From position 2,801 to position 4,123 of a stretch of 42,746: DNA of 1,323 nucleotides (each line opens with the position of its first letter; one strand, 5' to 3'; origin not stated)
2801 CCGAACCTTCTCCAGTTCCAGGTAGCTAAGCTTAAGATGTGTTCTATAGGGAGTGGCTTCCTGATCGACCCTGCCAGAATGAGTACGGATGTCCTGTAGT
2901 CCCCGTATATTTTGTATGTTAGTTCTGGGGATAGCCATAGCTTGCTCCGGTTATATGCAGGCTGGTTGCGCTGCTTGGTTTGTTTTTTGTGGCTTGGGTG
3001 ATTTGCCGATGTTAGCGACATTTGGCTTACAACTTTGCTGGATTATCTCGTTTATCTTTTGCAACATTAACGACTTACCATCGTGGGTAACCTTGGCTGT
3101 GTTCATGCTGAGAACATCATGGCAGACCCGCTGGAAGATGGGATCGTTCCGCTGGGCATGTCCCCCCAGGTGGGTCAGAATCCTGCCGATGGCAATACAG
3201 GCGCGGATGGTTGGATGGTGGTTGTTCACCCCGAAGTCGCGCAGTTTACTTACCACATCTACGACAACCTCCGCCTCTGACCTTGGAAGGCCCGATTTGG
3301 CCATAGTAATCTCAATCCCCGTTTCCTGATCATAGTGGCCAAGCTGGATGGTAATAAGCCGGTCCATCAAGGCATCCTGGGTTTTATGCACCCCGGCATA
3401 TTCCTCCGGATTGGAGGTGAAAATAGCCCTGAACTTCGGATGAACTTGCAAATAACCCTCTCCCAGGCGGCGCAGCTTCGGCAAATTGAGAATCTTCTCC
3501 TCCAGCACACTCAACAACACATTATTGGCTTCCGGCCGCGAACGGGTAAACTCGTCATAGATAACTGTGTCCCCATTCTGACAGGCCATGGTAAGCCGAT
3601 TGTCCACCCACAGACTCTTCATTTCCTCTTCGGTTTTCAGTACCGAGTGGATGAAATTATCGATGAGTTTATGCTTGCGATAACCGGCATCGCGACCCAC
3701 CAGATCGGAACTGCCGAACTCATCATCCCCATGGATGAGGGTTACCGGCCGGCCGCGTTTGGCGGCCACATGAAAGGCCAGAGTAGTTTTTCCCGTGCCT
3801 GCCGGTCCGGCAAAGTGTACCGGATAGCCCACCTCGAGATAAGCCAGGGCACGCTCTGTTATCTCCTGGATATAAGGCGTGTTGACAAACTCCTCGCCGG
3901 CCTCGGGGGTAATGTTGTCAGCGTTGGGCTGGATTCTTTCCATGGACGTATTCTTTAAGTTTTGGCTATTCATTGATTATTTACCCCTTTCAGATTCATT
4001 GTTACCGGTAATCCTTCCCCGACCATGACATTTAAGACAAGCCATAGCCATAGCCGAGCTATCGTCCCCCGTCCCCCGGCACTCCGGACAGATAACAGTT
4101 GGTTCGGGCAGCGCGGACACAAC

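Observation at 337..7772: Non-canonical gas-vesicle gene cluster: gvpA, gvpN, three gvpF/L, gvpG and Hsp20, but no visible gvpJ/K/M, plus several unassigned accessory genes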

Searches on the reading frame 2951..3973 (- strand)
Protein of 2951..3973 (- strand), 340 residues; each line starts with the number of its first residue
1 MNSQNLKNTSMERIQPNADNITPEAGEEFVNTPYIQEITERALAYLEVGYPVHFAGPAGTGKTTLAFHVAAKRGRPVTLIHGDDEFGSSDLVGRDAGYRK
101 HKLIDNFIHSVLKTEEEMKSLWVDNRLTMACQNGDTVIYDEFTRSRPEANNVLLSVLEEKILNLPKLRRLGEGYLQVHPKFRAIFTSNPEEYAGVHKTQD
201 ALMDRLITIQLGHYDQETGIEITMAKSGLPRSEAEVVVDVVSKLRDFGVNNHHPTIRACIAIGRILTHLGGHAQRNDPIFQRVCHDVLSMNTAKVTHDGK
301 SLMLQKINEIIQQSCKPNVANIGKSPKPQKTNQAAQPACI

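Call 3: search_protein_families(library=pfam, max_evalue=1, proteins=[window:2951-3973:-])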
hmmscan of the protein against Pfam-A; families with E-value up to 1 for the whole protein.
window:2951-3973:- (340 aa): 18 families
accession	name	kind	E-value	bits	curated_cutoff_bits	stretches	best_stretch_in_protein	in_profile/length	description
PF07728.20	AAA_5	-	4.9e-17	62.7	22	1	54-206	4-139/139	AAA domain (dynein-related subfamily)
PF07726.17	AAA_3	-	8.9e-05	22.8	27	1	135-207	64-130/131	ATPase family associated with various cellular activities (AAA)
PF12774.13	AAA_6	-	0.00035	20.1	25.2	1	28-86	11-69/327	Hydrolytic ATP binding site of dynein motor region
PF00004.35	AAA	-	0.0008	20.3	21.2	1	54-96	3-38/131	ATPase family associated with various cellular activities (AAA)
PF00910.28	RNA_helicase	-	0.0016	19.4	21.5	0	53-72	2-21/105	RNA helicase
PF13671.12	AAA_33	-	0.0061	17.3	27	1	53-148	3-84/143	AAA domain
PF13481.12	AAA_25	-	0.011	15.8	27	1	46-72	30-56/195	AAA domain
PF00158.32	Sigma54_activat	-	0.022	14.9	20.2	0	32-72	5-45/168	Sigma-54 interaction domain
PF02562.22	PhoH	-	0.022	14.7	27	1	52-72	22-42/205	PhoH-like protein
PF20720.3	nSTAND3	-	0.038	14.1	27.2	1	39-72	7-40/155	Novel STAND NTPase 3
PF14532.12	Sigma54_activ_2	-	0.044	14.5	25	1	31-75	3-47/138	Sigma-54 interaction domain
PF05729.18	NACHT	-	0.051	13.8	26.7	1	52-71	3-22/167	NACHT domain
PF13238.12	AAA_18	-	0.06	14.2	29.4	1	54-120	3-68/128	AAA domain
PF05496.18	RuvB_N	-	0.078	13.2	27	1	52-94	36-78/159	Holliday junction DNA helicase RuvB P-loop domain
PF13479.12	AAA_24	-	0.092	13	27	1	54-97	7-43/195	AAA domain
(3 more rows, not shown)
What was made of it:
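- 2951..3973 (-): gvpN (AAA+ ATPase). PF07728, 62.7 bits (call 3).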

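Call 7: find_encoding_contigs(protein=window:2951-3973:-, flank=10000, max_places=6)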
Protein window:2951-3973:- (340 aa): no gene with exactly this product is on record in the collection.

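Call 9: search_protein_families(library=ncbifam, max_evalue=1, proteins=[window:2951-3973:-])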
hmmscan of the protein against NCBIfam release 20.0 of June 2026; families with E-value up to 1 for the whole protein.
window:2951-3973:- (340 aa): 17 families
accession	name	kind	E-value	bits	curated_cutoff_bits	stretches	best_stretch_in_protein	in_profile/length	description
TIGR02640.1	gas_vesic_GvpN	equivalog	5.9e-104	347.2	266.8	1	29-289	1-259/262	gas vesicle protein GvpN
NF047784.1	MadB_ATPase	equivalog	3.2e-07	29.8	475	2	137-277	142-272/298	MadB family AAA-type ATPase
TIGR01650.1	PD_CobS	equivalog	1.4e-05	24.4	558.55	1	51-228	66-234/327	cobaltochelatase subunit CobS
NF011523.0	PRK14962.1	equivalog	0.0038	16.1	576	1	23-69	10-56/474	DNA polymerase III subunits gamma and tau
NF009883.0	PRK13341.1-4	equivalog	0.017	13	668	1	8-72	12-78/729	AAA family ATPase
NF006586.0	PRK09112.1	equivalog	0.018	14.2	308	1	52-72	48-68/351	DNA polymerase III subunit delta'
TIGR00635.1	ruvB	equivalog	0.019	14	299.05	1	53-118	34-100/305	Holliday junction branch migration DNA helicase RuvB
NF000868.0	PRK00080.1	equivalog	0.019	13.9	282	1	52-92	54-94/330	Holliday junction branch migration DNA helicase RuvB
NF038214.1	IS21_help_AAA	equivalog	0.024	14.4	200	1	42-71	83-112/232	IS21-like element helper ATPase IstB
NF004040.0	PRK05537.1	equivalog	0.031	12.7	669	1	29-83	376-434/572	bifunctional sulfate adenylyltransferase/adenylylsulfate kinase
NF006821.0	PRK09344.1-3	subfamily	0.034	12.7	369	1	53-86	226-259/525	phosphoenolpyruvate carboxykinase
NF001679.0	PRK00440.1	equivalog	0.072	12.1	303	1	37-70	25-60/322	replication factor C small subunit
NF003230.0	PRK04195.1-6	equivalog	0.083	11.5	441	1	49-73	39-63/494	replication factor C large subunit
TIGR03922.1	T7SS_EccA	equivalog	0.09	11.3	466.65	1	53-108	316-375/557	type VII secretion AAA-ATPase EccA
NF009881.0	PRK13341.1-2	equivalog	0.091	10.6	651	1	9-71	10-74/736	AAA family ATPase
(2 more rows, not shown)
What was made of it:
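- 2951..3973 (-): TIGR02640, 347 bits against a cut-off of 267 (call 9).
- Checked: GvpN, 2951-3973: TIGR02640, 347 bits against a cut-off of 267 (call 9).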

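Call 10: find_related_loci(query=window:2951-3973:-, collection=genome_contigs, flank=10000)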
Query window:2951-3973:- (340 aa) in genome_contigs; peptide patterns used: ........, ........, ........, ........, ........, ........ (x = any residue, [..] = any of these).
405 stretches matched a pattern; 308 encode a relative of the query (tblastn E <= 1e-3); the best 80 are kept; 80 distinct loci.
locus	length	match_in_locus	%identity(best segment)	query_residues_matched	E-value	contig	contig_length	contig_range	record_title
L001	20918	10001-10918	78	13-317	2e-164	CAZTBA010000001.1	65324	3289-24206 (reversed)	MAG TPA_asm: uncultured bacterium isolate SRP323688_co1_241 genome assembly, contig: NODE_855_length_65324_cov_15.776218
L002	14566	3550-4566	71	1-337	1e-162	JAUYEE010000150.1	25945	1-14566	MAG: bacterium isolate C20_metabat.bin.94 C20_k141_171340, whole genome shotgun sequence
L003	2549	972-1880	76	13-315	2e-172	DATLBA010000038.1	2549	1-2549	MAG TPA_asm: Phycisphaerae bacterium isolate SMAG_U14286 k141_370694, whole genome shotgun sequence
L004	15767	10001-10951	73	1-315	6e-161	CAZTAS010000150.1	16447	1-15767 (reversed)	MAG TPA_asm: uncultured Thermodesulfobacteriota bacterium isolate SRP323688_co1_150 genome assembly, contig: NODE_5668_l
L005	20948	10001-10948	72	12-327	9e-160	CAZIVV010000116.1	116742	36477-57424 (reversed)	MAG TPA_asm: uncultured Desulfomonile sp. isolate binchicken_co229_27 genome assembly, contig: k141_2240740, whole genom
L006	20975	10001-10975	72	13-337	3e-159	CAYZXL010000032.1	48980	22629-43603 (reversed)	MAG TPA_asm: uncultured Verrucomicrobiota bacterium isolate binchicken_co283_275 genome assembly, contig: NODE_441_lengt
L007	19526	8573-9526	72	1-316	3e-159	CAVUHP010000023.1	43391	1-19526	MAG: uncultured delta proteobacterium isolate MFD01872.bin.2.170 genome assembly, contig: contig_60854, whole genome sho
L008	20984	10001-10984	70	1-325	4e-159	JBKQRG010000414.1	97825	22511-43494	MAG: Desulfomonilaceae bacterium isolate MGr2D2E2F__bin_53 MGr2D2E2F_000000265317, whole genome shotgun sequence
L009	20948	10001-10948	70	12-327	6e-159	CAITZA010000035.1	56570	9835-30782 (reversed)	MAG: uncultured Desulfomonile sp. isolate LaPlata_bin-3022 genome assembly, contig: bin-3022:035/497, whole genome shotg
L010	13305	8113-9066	73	1-316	1e-158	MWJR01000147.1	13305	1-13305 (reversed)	MAG: Calditrichaeota bacterium AABM5.125.24 NODE_43_length_13305_cov_8.24168_ID_85, whole genome shotgun sequence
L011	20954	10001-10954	72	1-316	9e-159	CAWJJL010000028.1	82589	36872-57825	MAG: uncultured delta proteobacterium isolate MFD04492.bin.2.26 genome assembly, contig: contig_34824, whole genome shot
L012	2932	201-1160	72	1-315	6e-167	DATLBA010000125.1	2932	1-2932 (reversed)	MAG TPA_asm: Phycisphaerae bacterium isolate SMAG_U14286 k141_218347, whole genome shotgun sequence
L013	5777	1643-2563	72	12-318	2e-159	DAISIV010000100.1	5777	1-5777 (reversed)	MAG TPA_asm: Deltaproteobacteria bacterium isolate CTOTU7678 NODE_21759_length_5777_cov_9.968018, whole genome shotgun s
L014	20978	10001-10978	70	1-329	5e-158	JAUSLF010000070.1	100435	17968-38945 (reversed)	MAG: Nitrosomonadaceae bacterium isolate E19_concoct.bin.114 E19_k141_182361, whole genome shotgun sequence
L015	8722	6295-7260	70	6-327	1e-157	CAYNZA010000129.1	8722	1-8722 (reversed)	MAG TPA_asm: uncultured Desulfomonile sp. isolate SRP242652_co2_218 genome assembly, contig: NODE_8619_length_8722_cov_8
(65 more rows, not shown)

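Call 18: search_protein_families(library=pfam, max_evalue=0.01, proteins=[L001:15517-15888:+, L001:15901-16224:+, L001:15155-15418:+, L001:13210-15216:+, L001:1817-3943:+, L001:10960-11319:+, L005:8684-9466:+, L005:13189-13401:+, L005:13478-13891:+, L001:9218-9712:+])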
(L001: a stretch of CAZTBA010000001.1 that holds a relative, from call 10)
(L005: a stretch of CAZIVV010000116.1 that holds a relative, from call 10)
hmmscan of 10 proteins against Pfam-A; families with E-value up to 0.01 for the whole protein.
L001:15517-15888:+ (123 aa): 1 family
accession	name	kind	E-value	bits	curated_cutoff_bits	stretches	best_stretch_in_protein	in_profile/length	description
PF05121.17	GvpK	-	1.6e-33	115.1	25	1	39-123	1-85/85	Gas vesicle protein K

L001:15901-16224:+ (107 aa): 1 family
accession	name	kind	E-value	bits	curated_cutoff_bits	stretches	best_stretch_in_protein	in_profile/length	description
PF00741.23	Gas_vesicle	-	1.6e-17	63.8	25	1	15-53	1-39/39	Gas vesicle protein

L001:15155-15418:+ (87 aa): 1 family
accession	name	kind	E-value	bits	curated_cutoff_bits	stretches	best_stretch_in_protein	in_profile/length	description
PF00741.23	Gas_vesicle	-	2.3e-16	60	25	1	31-69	1-39/39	Gas vesicle protein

L001:13210-15216:+ (668 aa): 15 families
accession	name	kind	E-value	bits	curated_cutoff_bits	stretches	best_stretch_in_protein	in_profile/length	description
PF02374.21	ArsA_ATPase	-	4.8e-114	381.1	24.3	2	13-305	2-301/305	Anion-transporting ATPase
PF01656.29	CbiA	-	1.3e-13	51.4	25.4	1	342-511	3-54/125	CobQ/CobB/MinD/ParA nucleotide binding domain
PF13614.12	AAA_31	-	1.5e-12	48.3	27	2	345-486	9-132/177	AAA domain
PF10609.15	ParA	-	3.3e-08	33.7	27.1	1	339-377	5-41/246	NUBPL iron-transfer P-loop NTPase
PF13481.12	AAA_25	-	1.6e-06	28.4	27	0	339-373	34-65/195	AAA domain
PF06414.18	Zeta_toxin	-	0.00014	21.8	22.3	0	14-51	18-52/199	Zeta toxin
PF00142.24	Fer4_NifH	-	0.00019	21.4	25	0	343-381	5-41/271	4Fe-4S iron sulfur cluster binding proteins, NifH/frxC family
PF20720.3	nSTAND3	-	0.00029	21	27.2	0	339-371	18-48/155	Novel STAND NTPase 3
PF24883.2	NPHP3_N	-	0.0005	20.7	24.8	0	335-373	19-55/164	Nephrocystin 3, N-terminal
PF25199.1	nSTAND_NTPase5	-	0.00056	20.2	34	0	335-377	38-79/145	Novel STAND NTPase 5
PF00448.28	SRP54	-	0.0017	18.5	22.7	0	340-377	3-38/196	SRP54-type protein, GTPase domain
PF02562.22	PhoH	-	0.0027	17.7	27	0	339-373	20-54/205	PhoH-like protein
PF00931.28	NB-ARC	-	0.0053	16.5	23.5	0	337-355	17-35/248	NB-ARC domain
PF00004.35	AAA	-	0.0065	17.4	21.2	0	341-362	1-22/131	ATPase family associated with various cellular activities (AAA)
PF05729.18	NACHT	-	0.0081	16.4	26.7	0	342-365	4-27/167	NACHT domain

L001:1817-3943:+ (708 aa): 48 families (the best 25 are shown)
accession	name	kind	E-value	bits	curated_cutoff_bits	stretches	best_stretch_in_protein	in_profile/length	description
PF00004.35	AAA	-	3e-92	306.4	21.2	2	217-346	1-130/131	ATPase family associated with various cellular activities (AAA)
PF17862.7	AAA_lid_3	-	8e-30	102.4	27.2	2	369-407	1-39/45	AAA+ lid domain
PF02359.24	CDC48_N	-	3.2e-22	79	35.1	1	10-92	1-83/85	Cell division protein 48 (CDC48), N-terminal domain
PF05496.18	RuvB_N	-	8e-16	58.6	27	2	215-293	34-104/159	Holliday junction DNA helicase RuvB P-loop domain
PF13191.12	AAA_16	-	4.3e-14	53.8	32.6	2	205-319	15-137/167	AAA ATPase domain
PF07728.20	AAA_5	-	1.3e-11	45.1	22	1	216-335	1-137/139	AAA domain (dynein-related subfamily)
PF07724.20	AAA_2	-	3.5e-11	43.9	27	2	218-310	7-101/166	AAA domain (Cdc48 subfamily)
PF13173.12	AAA_14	-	4.5e-11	43.3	27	2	216-285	4-74/129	AAA domain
PF02933.23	CDC48_2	-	1.7e-10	40.8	22.4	1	113-169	6-60/64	Cell division protein 48 (CDC48), domain 2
PF06068.19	TIP49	-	1.7e-09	37.8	23.8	2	488-533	51-98/347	TIP49 P-loop domain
PF13401.12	AAA_22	-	5.3e-09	36.9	27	1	217-286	8-65/130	AAA domain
PF13671.12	AAA_33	-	1.3e-08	35.7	27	1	217-324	2-79/143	AAA domain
PF20720.3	nSTAND3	-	3e-08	33.9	27.2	1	216-255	19-61/155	Novel STAND NTPase 3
PF13521.12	AAA_28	-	5.9e-08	33.5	27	0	217-268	2-49/164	AAA domain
PF24883.2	NPHP3_N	-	8.2e-08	33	24.8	1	217-254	25-57/164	Nephrocystin 3, N-terminal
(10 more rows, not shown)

L001:10960-11319:+ (119 aa): 0 families

L005:8684-9466:+ (260 aa): 1 family
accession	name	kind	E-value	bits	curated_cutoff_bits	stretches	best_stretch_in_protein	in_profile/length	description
PF22649.2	Cgl0159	-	0.0068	16.2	27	0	40-135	69-165/251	Cgl0159-like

L005:13189-13401:+ (70 aa): 1 family
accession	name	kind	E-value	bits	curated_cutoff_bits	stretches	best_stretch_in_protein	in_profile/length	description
PF00741.23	Gas_vesicle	-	4.9e-16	59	25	1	9-46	1-38/39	Gas vesicle protein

L005:13478-13891:+ (137 aa): 1 family
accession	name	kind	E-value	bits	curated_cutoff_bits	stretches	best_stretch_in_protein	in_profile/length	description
PF05121.17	GvpK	-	2.4e-32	111.3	25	1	53-137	1-85/85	Gas vesicle protein K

L001:9218-9712:+ (164 aa): 5 families
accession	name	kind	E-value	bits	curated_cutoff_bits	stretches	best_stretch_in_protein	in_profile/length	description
PF01442.23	Apolipoprotein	-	0.00088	19.5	90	1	13-117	26-130/190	Apolipoprotein A1/A4/E domain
PF09177.16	STX6_10_61_N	-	0.0025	18.8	29.4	0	63-137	11-86/99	Syntaxin 6/10/61, N-terminal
PF15665.10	FAM184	-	0.0025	18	32.7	1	9-111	49-150/211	Family with sequence similarity 184, A and B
PF25600.1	TRIM_CC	-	0.0047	17.2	30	0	44-111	18-85/142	TRIM protein coiled-coil region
PF07798.16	CCDC90-like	-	0.0086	16.4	33.5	0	6-57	72-123/175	Coiled-coil domain-containing protein 90-like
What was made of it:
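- Pfam confirms GvpK (115 bits) and Gas_vesicle (60-64 bits) for the downstream genes of relatives (call 18).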

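Call 40: search_protein_families(library=ncbifam, max_evalue=0.001, proteins=[L005:8684-9466:+, L001:9218-9712:+, L001:1817-3943:+, L001:13210-15216:+, L005:261-1694:+, L001:15155-15418:+, L001:15901-16224:+, L001:15517-15888:+])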
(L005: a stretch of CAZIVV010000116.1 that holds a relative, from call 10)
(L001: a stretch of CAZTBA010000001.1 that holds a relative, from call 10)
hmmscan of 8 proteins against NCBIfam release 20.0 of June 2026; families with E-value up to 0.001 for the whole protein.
L005:8684-9466:+ (260 aa): 0 families

L001:9218-9712:+ (164 aa): 0 families

L001:1817-3943:+ (708 aa): 51 families (the best 25 are shown)
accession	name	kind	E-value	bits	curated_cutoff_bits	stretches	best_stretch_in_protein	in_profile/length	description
TIGR01243.1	CDC48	subfamily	8.8e-267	887.2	802.65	1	9-706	2-709/733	CDC48 family AAA ATPase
NF003069.1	PRK03992.1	subfamily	5.6e-180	598.4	500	2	174-401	125-355/379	proteasome-activating nucleotidase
TIGR01242.2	TIGR01242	subfamily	1.4e-172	573.7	500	2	176-401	110-338/362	proteasome-activating nucleotidase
TIGR01241.2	FtsH_fam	equivalog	8.1e-157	523.5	600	2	171-401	153-385/598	ATP-dependent zinc metalloprotease FtsH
NF047748.1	PrtsmActNtasePan1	equivalog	6.9e-150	499.5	750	2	172-401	140-372/405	proteasome-activating nucleotidase Pan1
NF047747.1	PrtsmActNtasePan2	equivalog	2.9e-145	484.5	700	2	176-401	147-375/397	proteasome-activating nucleotidase Pan2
TIGR03689.1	pup_AAA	equivalog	7.9e-125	417.5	504.75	2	431-665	159-402/512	proteasome ATPase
NF008004.0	PRK10733.1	equivalog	6.2e-117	391.2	1008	2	452-677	151-376/644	ATP-dependent zinc metalloprotease FtsH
NF041006.2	cell_div_CdvC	equivalog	1.1e-99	333.9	650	2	443-705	93-347/370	cell division protein CdvC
NF042959.1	IteA_antiphage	equivalog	4.5e-75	253.1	510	2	191-395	103-301/367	anti-phage ATPase IteA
TIGR03922.1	T7SS_EccA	equivalog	9.7e-18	64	466.65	2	215-328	313-431/557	type VII secretion AAA-ATPase EccA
NF000868.0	PRK00080.1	equivalog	8.9e-16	57.7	282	2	215-291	52-120/330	Holliday junction branch migration DNA helicase RuvB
TIGR00635.1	ruvB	equivalog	4.3e-15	55.5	299.05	2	213-292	29-100/305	Holliday junction branch migration DNA helicase RuvB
NF003229.0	PRK04195.1-5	equivalog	7.7e-15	54.5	280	2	214-290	44-120/413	replication factor C large subunit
NF003230.0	PRK04195.1-6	equivalog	2e-13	49.9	441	2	454-518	15-70/494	replication factor C large subunit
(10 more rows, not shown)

L001:13210-15216:+ (668 aa): 19 families
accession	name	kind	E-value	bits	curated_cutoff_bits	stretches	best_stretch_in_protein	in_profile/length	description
TIGR00345.1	GET3_arsA_TRC40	subfamily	5.5e-115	384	135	2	342-635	1-297/299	TRC40/GET3/ArsA family transport-energizing ATPase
NF041417.1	ArsA_halo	exception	6.7e-57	193.5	800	1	11-493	11-483/617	arsenical pump-driving ATPase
TIGR04291.1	arsen_driv_ArsA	equivalog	6.2e-53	180.3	650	2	338-635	3-289/565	arsenical pump-driving ATPase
NF050088.1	Get3_fold_NosAFP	equivalog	5.4e-34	117.7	325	2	340-499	4-153/364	Get3/ArsA fold putative tail anchor-mediating ATPase NosAFP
NF053621.1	ATPseBagBMYCTU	equivalog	2.2e-26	92.8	521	2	337-499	11-168/371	ATPase BagB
NF053622.1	ATPseBagAMYCTU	equivalog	4.6e-25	88.7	400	1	337-493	6-163/325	ATPase BagA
NF041546.1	ParA_partition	equivalog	5.9e-13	48.8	180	1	345-384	7-44/203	ParA family partition ATPase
TIGR03453.1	partition_RepA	equivalog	9.1e-08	31.3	348.45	1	346-482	113-245/387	plasmid partitioning protein RepA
TIGR03815.1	CpaE_hom_Actino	equivalog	5.9e-07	28.9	154.45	0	17-55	117-153/340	septum site-determining protein Ssd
TIGR03371.1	cellulose_yhjQ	equivalog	1e-06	28.5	157.85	1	339-391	3-53/246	cellulose biosynthesis protein BcsQ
TIGR01281.1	DPOR_bchL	equivalog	1.1e-06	28.2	345.15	0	344-386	6-46/268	ferredoxin:protochlorophyllide reductase (ATP-dependent) iron-sulfur ATP-binding protein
NF047398.1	AAA_KGGVGR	domain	3.5e-06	27.5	90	0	340-374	5-37/190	KGGVGR-motif variant AAA ATPase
NF001679.0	PRK00440.1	equivalog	7.3e-06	25.3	303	0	6-36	33-63/322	replication factor C small subunit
NF009701.0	PRK13230.1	subfamily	9.7e-06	24.8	350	0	343-386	6-47/291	nitrogenase reductase-like protein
NF010443.0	PRK13869.1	subfamily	3e-05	23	446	0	346-388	130-170/405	plasmid-partitioning protein RepA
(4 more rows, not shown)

L005:261-1694:+ (477 aa): 119 families (the best 25 are shown)
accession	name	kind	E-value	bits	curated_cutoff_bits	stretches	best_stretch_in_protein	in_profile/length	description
TIGR01818.1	ntrC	equivalog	3.1e-121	405.4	558.6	1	8-462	1-462/463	nitrogen regulation protein NR(I)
NF008469.0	PRK11361.1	equivalog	7.4e-121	404.1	714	1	6-466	5-457/461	acetoacetate metabolism transcriptional regulator AtoC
NF007689.0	PRK10365.1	equivalog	6.3e-117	391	760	1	1-460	1-439/441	sigma-54-dependent response regulator transcription factor ZraR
TIGR02915.1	PEP_resp_reg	equivalog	4e-114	381.9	502.6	1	8-466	1-445/445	PEP-CTERM-box response regulator transcription factor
NF008176.1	PRK10923.1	equivalog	1.2e-105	353.8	620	1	7-463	5-466/469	nitrogen regulation protein NR(I)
NF041946.1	LuxO_transreg_Vib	equivalog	1.4e-102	343.9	800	1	25-464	16-461/463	quorum-sensing sigma-54 dependent transcriptional regulator LuxO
NF003451.0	PRK05022.1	equivalog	2.3e-98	330.1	476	1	115-465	157-510/512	nitric oxide reductase transcriptional regulator NorR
NF041552.1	TF_PrdR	equivalog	1.6e-96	323.9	795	1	144-464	265-577/577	sigma-54 dependent transcriptional regulator PrdR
NF051870.1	NAssimRespRegNtrX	equivalog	2.5e-96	323.3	600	1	6-462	2-449/452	nitrogen assimilation response regulator NtrX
TIGR01817.1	nifA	equivalog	1.3e-95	321.2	528.85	1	126-467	176-531/534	nif-specific transcriptional activator NifA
NF050807.1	TransRegFlbDCaul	equivalog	1.8e-93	313.8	750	1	34-464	29-439/454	sigma-54-dependent transcriptional regulator FlbD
NF049963.1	RespRegFlgRCampy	domain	1.1e-91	307.9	750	2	50-391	45-380/429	fla regulon two-component system response regulator FlgR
NF011695.0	PRK15115.1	equivalog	6e-91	305.4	763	1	5-392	6-381/445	two-component system response regulator GlrR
NF038308.1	RNA_repair_RtcR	equivalog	2.5e-84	284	650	1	85-467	119-520/530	RNA repair transcriptional activator RtcR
TIGR02329.1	propionate_PrpR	equivalog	2e-82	277.5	499.2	1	109-461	180-525/526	propionate catabolism operon regulatory protein PrpR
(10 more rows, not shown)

L001:15155-15418:+ (87 aa): 4 families
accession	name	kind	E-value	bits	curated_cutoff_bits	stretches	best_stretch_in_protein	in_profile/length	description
NF006874.0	PRK09371.1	subfamily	2.2e-08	34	100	1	28-73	8-53/71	gas vesicle structural protein GvpA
NF046091.2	halo_gas_GvpM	exception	2.9e-07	30.1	109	1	29-76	8-55/67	gas vesicle protein GvpM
NF046092.1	halo_gas_GvpA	exception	3.1e-07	30.5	112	1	29-73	3-47/64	gas vesicle protein GvpA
NF046090.2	halo_gas_GvpJ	exception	1e-05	25.5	125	1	29-76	5-52/73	gas vesicle protein GvpJ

L001:15901-16224:+ (107 aa): 5 families
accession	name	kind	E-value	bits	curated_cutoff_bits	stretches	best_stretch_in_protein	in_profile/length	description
NF006874.0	PRK09371.1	subfamily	2.1e-14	53.3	100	1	8-56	4-52/71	gas vesicle structural protein GvpA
NF046090.2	halo_gas_GvpJ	exception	3.2e-13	49.6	125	1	12-65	4-57/73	gas vesicle protein GvpJ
NF046092.1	halo_gas_GvpA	exception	2.7e-12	46.7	112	1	12-56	2-46/64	gas vesicle protein GvpA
NF006872.0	PRK09368.1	subfamily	5.7e-12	45.9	151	1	6-56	7-57/143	gas vesicle structural protein GvpA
NF046091.2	halo_gas_GvpM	exception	1.5e-05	24.6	109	1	13-63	8-58/67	gas vesicle protein GvpM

L001:15517-15888:+ (123 aa): 0 families

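Call 41: search_solved_structures(query=L005:8684-9466:+, max_evalue=1)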
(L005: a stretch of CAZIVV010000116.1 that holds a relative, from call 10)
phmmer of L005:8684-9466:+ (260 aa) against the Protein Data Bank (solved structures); distinct sequences matched with E-value up to 1: 0.
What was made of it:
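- On GvpC: No relative in the PDB (call 41).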
